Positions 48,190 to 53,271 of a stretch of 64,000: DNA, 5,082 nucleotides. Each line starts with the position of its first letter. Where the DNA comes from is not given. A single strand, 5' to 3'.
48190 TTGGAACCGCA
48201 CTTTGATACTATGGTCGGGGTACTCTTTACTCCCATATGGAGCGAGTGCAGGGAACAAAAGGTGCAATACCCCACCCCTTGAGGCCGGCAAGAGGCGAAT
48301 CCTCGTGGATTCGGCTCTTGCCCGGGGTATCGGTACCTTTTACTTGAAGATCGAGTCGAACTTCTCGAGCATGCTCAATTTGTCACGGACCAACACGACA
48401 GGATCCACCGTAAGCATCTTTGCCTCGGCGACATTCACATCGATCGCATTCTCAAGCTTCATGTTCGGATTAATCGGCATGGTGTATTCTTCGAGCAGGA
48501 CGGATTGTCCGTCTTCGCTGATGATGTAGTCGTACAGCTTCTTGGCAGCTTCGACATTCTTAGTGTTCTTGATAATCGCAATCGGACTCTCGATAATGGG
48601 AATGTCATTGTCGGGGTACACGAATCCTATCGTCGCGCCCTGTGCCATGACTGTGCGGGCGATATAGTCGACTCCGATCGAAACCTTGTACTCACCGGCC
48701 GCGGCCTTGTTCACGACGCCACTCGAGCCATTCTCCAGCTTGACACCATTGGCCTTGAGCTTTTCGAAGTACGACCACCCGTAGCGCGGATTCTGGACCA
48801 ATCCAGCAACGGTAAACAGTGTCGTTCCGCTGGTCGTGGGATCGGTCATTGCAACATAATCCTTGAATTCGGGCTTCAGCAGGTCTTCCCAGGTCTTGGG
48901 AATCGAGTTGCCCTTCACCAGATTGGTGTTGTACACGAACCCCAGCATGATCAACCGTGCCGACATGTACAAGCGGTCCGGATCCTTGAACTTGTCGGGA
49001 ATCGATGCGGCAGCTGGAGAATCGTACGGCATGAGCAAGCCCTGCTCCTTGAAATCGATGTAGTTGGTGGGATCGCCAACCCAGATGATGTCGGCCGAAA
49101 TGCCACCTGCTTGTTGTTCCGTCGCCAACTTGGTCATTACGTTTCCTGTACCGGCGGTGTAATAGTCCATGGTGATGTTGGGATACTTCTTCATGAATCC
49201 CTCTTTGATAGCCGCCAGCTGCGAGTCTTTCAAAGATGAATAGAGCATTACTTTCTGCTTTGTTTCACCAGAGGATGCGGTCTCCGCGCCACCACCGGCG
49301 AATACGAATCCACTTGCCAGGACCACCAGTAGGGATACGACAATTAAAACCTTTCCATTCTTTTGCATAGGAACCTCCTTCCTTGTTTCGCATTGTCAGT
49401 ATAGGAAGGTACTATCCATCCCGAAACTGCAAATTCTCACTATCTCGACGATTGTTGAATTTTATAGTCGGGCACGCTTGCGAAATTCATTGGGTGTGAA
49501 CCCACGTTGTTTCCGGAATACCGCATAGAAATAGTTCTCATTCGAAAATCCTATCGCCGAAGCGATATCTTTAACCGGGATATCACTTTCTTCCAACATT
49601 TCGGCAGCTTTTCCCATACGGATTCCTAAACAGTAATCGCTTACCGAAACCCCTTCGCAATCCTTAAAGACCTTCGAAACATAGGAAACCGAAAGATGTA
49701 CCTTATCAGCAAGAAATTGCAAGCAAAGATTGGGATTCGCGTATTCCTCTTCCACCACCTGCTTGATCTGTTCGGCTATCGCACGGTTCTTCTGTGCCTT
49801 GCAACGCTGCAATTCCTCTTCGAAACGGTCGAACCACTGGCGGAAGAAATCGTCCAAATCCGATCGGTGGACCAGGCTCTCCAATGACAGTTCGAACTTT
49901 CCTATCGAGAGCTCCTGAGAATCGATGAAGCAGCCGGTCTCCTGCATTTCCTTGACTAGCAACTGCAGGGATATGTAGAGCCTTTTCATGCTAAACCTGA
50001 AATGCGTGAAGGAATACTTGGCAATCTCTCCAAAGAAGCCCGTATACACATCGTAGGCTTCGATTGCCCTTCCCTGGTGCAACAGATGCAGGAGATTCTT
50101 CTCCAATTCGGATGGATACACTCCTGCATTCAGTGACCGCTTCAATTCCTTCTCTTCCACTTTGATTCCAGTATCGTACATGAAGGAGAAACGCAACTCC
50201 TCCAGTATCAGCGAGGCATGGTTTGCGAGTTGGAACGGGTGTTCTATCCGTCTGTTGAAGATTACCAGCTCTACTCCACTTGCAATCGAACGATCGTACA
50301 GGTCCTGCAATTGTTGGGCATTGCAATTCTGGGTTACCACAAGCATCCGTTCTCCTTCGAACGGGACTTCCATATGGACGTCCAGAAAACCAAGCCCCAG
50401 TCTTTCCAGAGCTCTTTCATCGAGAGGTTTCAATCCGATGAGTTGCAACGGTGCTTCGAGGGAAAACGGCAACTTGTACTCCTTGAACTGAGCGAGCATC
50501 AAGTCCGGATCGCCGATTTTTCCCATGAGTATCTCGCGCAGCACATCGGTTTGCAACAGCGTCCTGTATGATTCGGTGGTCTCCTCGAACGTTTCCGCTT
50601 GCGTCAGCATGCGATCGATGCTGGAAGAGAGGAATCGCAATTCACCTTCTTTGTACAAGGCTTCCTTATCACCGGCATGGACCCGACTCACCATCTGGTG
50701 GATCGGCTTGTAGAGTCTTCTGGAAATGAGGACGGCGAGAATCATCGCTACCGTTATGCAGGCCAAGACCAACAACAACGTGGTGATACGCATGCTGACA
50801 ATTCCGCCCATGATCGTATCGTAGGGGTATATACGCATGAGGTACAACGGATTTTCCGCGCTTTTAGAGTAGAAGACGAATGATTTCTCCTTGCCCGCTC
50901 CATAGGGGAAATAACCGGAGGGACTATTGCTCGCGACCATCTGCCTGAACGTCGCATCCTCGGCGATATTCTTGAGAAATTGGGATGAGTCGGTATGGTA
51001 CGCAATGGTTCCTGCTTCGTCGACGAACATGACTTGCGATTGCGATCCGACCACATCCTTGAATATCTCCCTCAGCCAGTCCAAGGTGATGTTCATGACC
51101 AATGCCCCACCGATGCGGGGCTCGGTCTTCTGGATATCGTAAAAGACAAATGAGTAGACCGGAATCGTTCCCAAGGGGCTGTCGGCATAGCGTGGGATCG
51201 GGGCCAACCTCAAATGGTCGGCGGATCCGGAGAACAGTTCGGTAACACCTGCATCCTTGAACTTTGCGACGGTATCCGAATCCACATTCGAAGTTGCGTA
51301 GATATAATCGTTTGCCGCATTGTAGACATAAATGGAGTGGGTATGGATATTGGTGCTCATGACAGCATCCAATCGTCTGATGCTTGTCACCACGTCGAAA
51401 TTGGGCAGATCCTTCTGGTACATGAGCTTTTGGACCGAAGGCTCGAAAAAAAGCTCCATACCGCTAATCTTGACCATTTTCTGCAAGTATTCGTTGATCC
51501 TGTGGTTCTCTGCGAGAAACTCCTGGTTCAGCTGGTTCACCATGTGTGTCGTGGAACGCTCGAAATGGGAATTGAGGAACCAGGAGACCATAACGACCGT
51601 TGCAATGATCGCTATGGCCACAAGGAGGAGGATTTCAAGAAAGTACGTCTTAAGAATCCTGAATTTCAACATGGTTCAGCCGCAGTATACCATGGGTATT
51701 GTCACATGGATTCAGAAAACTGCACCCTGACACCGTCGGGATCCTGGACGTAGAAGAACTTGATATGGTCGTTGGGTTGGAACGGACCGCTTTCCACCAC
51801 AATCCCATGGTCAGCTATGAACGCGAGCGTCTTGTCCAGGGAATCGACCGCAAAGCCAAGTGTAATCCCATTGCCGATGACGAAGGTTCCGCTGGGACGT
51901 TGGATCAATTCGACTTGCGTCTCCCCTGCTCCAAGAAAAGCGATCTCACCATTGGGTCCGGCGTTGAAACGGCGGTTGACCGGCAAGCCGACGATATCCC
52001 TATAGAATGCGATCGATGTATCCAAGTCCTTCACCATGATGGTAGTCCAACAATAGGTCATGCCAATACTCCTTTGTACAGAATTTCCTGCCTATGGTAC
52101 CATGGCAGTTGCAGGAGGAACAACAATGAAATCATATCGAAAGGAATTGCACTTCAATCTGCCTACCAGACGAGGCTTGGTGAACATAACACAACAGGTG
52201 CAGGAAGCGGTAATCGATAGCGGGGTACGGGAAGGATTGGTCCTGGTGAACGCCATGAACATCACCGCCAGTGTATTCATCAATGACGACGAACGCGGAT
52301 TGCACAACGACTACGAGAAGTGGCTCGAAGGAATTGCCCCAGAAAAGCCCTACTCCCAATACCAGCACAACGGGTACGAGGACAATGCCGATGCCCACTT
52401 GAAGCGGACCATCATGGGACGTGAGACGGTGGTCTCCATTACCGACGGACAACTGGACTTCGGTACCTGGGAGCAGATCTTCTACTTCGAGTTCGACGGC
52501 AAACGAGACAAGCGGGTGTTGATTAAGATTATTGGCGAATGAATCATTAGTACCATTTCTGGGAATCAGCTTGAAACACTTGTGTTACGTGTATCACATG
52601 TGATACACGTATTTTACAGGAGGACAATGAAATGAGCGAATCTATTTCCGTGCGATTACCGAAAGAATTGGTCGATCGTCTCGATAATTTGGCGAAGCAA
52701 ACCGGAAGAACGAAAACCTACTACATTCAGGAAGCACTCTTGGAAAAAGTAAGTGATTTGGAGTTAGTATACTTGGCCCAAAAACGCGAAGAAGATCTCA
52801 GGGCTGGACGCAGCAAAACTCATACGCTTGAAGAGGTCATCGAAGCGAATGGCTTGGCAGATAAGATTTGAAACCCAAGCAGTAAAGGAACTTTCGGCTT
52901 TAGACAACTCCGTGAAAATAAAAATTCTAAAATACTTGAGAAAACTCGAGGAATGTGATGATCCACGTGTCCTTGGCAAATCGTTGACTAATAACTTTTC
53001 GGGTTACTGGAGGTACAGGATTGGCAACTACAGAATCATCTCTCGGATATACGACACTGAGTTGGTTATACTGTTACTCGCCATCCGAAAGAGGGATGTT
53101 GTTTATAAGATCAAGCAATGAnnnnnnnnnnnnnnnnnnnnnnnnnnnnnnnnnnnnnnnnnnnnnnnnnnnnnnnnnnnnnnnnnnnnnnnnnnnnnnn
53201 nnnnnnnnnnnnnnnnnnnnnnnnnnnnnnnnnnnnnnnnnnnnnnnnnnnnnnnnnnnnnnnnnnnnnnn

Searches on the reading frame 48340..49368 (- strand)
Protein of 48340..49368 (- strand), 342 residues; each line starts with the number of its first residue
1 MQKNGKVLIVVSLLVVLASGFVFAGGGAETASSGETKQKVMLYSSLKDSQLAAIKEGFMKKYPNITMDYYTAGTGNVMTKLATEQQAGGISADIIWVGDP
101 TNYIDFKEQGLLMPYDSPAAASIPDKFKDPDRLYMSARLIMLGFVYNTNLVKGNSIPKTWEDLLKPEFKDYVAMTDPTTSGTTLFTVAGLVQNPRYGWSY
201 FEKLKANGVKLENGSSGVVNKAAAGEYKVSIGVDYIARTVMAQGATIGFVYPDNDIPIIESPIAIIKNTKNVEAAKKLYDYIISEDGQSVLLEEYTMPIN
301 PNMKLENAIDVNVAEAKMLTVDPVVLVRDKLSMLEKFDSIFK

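Call 66: find_homologous_proteins(query=window:48340-49368:-, max_evalue=1e-60)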
Query window:48340-49368:- (342 aa): 315 proteins with E <= 1e-60 among 4415 candidates; the best 120 are listed.
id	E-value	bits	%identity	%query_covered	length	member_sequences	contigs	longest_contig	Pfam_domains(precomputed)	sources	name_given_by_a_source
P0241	1.1e-220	749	100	100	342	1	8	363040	PF13531.12,PF13416.12,PF13343.12,PF01547.31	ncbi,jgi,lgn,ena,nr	ncbi:MAG: ABC transporter substrate-binding protein [Sphaerochaeta sp.]|jgi:iron(III) transport syst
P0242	9.3e-215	730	97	100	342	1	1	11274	PF13531.12,PF13416.12,PF13343.12,PF01547.31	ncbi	ncbi:MAG: ABC transporter substrate-binding protein [Sphaerochaetaceae bacterium]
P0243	1.1e-214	730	97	100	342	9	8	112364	PF13531.12,PF13416.12,PF13343.12,PF01547.31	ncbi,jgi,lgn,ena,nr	ncbi:MAG TPA: ABC transporter substrate-binding protein [Sphaerochaeta sp.]|jgi:iron(III) transport 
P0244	1.2e-197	674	89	100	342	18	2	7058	PF13531.12,PF13416.12,PF13343.12,PF01547.31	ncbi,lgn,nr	ncbi:MAG: extracellular solute-binding protein [Spirochaetia bacterium]|nr:extracellular solute-bind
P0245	1.1e-193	660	87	100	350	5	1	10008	PF13531.12,PF13416.12,PF13343.12,PF01547.31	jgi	-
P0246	1.9e-191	653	86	100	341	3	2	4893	PF13531.12,PF13416.12,PF13343.12,PF01547.31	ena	-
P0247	3.8e-191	652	87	100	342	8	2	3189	PF13531.12,PF13416.12,PF13343.12,PF01547.31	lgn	-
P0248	1.6e-190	650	85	100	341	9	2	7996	PF13531.12,PF13416.12,PF13343.12,PF01547.31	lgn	-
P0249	5.3e-190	648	86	100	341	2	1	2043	PF13531.12,PF13416.12,PF13343.12,PF01547.31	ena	-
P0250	4.7e-189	645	85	100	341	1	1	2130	PF13531.12,PF13416.12,PF13343.12,PF01547.31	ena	-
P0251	3.9e-188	642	88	94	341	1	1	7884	PF13531.12,PF13416.12,PF13343.12,PF01547.31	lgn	-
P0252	9.7e-188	641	85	100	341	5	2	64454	PF13531.12,PF13416.12,PF13343.12,PF01547.31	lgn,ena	-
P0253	1.3e-185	634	87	94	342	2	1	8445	PF13531.12,PF13416.12,PF13343.12,PF01547.31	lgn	-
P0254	6.3e-184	628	82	100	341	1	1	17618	PF13531.12,PF13416.12,PF13343.12,PF01547.31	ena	-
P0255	1.8e-182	624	82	100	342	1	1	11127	PF13531.12,PF13416.12,PF13343.12,PF01547.31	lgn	-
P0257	2.3e-179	613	81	100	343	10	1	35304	PF13531.12,PF13416.12,PF13343.12,PF01547.31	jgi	jgi:iron(III) transport system substrate-binding protein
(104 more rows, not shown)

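Call 67: find_encoding_contigs(protein=P0243, flank=1200, max_places=2)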
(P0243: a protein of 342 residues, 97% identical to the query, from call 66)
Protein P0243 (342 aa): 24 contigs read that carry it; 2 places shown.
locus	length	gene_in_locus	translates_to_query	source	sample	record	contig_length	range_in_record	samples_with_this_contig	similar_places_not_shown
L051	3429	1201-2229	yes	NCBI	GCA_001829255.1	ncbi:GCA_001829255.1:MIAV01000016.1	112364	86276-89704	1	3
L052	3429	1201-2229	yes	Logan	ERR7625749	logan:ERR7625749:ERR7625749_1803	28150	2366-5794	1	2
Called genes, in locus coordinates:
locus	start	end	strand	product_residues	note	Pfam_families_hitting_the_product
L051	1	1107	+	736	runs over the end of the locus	PF02743:dCache_1, PF12833:HTH_18, PF00165:HTH_AraC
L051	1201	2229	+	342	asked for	PF01547:SBP_bac_1, PF13531:SBP_bac_11, PF13416:SBP_bac_8, PF13343:SBP_bac_6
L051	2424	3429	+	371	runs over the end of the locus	PF02463:SMC_N (faint), PF00005:ABC_tran, PF13304:AAA_21 (faint), PF08402:TOBE_2 (weak)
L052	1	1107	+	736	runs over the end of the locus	PF02743:dCache_1, PF12833:HTH_18, PF00165:HTH_AraC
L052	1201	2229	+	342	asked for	PF01547:SBP_bac_1, PF13531:SBP_bac_11, PF13416:SBP_bac_8, PF13343:SBP_bac_6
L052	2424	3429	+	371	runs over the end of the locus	PF02463:SMC_N (faint), PF00005:ABC_tran, PF13304:AAA_21 (faint), PF08402:TOBE_2 (weak)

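Call 68: find_encoding_contigs(protein=P0245, flank=1200, max_places=1)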
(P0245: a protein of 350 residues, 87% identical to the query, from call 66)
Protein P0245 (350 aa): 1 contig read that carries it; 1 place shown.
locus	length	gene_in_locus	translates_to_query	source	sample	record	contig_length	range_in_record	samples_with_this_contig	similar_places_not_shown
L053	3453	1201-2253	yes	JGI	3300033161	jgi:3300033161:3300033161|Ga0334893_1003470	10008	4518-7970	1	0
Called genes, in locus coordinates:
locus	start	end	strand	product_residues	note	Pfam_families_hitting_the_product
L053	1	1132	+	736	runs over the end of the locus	PF02743:dCache_1 (weak), PF12833:HTH_18, PF00165:HTH_AraC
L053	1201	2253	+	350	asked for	PF01547:SBP_bac_1, PF13531:SBP_bac_11, PF13416:SBP_bac_8, PF13343:SBP_bac_6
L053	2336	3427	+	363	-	PF02463:SMC_N (faint), PF00005:ABC_tran, PF13304:AAA_21 (faint), PF08402:TOBE_2 (weak)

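Call 69: find_encoding_contigs(protein=P0252, flank=1200, max_places=1)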
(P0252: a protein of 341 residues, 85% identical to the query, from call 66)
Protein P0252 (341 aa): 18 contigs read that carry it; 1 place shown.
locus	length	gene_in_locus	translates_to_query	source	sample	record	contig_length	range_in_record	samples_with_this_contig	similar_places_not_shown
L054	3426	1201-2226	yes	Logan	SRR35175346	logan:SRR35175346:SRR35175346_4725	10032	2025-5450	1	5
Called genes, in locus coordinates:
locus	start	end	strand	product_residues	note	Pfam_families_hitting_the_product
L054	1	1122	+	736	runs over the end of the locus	PF02743:dCache_1, PF12833:HTH_18, PF00165:HTH_AraC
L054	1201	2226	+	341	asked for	PF01547:SBP_bac_1, PF13531:SBP_bac_11, PF13416:SBP_bac_8, PF13343:SBP_bac_6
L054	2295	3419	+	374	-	PF02463:SMC_N (weak), PF00005:ABC_tran, PF13304:AAA_21 (faint)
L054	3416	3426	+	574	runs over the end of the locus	PF00528:BPD_transp_1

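Call 70: find_encoding_contigs(protein=P0257, flank=1200, max_places=1)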
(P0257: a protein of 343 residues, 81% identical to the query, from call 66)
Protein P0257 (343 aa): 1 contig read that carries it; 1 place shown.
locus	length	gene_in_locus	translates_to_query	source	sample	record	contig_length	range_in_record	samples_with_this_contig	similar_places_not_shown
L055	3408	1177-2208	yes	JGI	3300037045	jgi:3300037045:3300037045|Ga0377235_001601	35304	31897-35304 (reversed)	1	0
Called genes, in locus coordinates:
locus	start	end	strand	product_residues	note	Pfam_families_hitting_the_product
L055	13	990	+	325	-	PF12833:HTH_18, PF00165:HTH_AraC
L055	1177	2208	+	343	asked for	PF13531:SBP_bac_11, PF01547:SBP_bac_1, PF13416:SBP_bac_8, PF13343:SBP_bac_6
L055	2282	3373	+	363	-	PF02463:SMC_N (weak), PF00005:ABC_tran, PF13304:AAA_21 (faint), PF08402:TOBE_2 (faint)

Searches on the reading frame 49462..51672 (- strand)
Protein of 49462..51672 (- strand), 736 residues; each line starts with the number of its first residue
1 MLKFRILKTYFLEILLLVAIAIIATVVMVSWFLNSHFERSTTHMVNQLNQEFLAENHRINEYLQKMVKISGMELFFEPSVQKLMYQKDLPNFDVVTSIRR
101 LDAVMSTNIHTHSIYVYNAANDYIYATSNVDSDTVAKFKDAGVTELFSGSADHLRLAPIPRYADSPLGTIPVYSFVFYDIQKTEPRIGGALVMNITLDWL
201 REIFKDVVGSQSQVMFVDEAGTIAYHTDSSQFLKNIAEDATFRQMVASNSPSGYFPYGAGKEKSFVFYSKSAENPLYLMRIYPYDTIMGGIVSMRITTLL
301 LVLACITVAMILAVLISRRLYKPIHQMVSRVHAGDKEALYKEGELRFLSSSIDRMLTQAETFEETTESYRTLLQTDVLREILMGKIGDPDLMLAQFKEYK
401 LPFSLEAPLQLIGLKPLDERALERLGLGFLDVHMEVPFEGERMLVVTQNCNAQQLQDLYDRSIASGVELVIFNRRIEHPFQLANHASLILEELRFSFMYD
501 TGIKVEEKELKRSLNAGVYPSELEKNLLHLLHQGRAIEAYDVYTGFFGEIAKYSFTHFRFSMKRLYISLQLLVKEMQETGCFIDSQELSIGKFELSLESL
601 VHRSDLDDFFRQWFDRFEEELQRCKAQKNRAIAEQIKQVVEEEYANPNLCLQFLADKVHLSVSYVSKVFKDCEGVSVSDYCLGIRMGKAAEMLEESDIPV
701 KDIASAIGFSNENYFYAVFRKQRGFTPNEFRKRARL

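Call 73: search_protein_families(library=pfam, proteins=[window:49462-51672:-], max_evalue=0.001)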
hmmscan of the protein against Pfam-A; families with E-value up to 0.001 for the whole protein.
window:49462-51672:- (736 aa): 3 families
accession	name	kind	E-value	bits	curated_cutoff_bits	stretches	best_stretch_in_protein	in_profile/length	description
PF12833.13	HTH_18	-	3.3e-19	69.4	33.6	1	654-733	1-80/80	Helix-turn-helix domain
PF00165.29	HTH_AraC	-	1.8e-11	44.3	26.6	1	696-732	7-42/42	Bacterial regulatory helix-turn-helix proteins, AraC family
PF02743.24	dCache_1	-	2.8e-09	37.3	45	1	42-271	27-230/240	Cache domain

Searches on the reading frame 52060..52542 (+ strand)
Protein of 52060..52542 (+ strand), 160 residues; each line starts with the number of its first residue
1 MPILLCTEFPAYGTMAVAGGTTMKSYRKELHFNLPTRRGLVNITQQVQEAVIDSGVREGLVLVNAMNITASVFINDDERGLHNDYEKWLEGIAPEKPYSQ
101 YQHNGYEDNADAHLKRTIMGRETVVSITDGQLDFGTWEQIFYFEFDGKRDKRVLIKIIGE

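Call 73: search_protein_families(library=pfam, proteins=[window:52060-52542:+], max_evalue=0.001)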
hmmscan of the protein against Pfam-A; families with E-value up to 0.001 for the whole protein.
window:52060-52542:+ (160 aa): 1 family
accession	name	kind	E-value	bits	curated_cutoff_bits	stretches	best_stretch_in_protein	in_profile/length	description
PF01894.22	UPF0047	-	5.4e-36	123.7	27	1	42-157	1-117/117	Uncharacterised protein family UPF0047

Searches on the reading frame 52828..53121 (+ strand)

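Call 73: search_protein_families(library=pfam, proteins=[window:52828-53121:+], max_evalue=0.001)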
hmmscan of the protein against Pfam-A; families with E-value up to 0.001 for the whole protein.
window:52828-53121:+ (97 aa): 2 families
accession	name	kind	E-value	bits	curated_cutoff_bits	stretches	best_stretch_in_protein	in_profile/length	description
PF05016.21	ParE_toxin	-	1.2e-09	39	23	1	12-90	1-86/89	ParE toxin of type II toxin-antitoxin system, parDE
PF05973.20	Gp49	-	0.00011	22.7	23.9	1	20-89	1-73/90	Phage derived protein Gp49-like (DUF891)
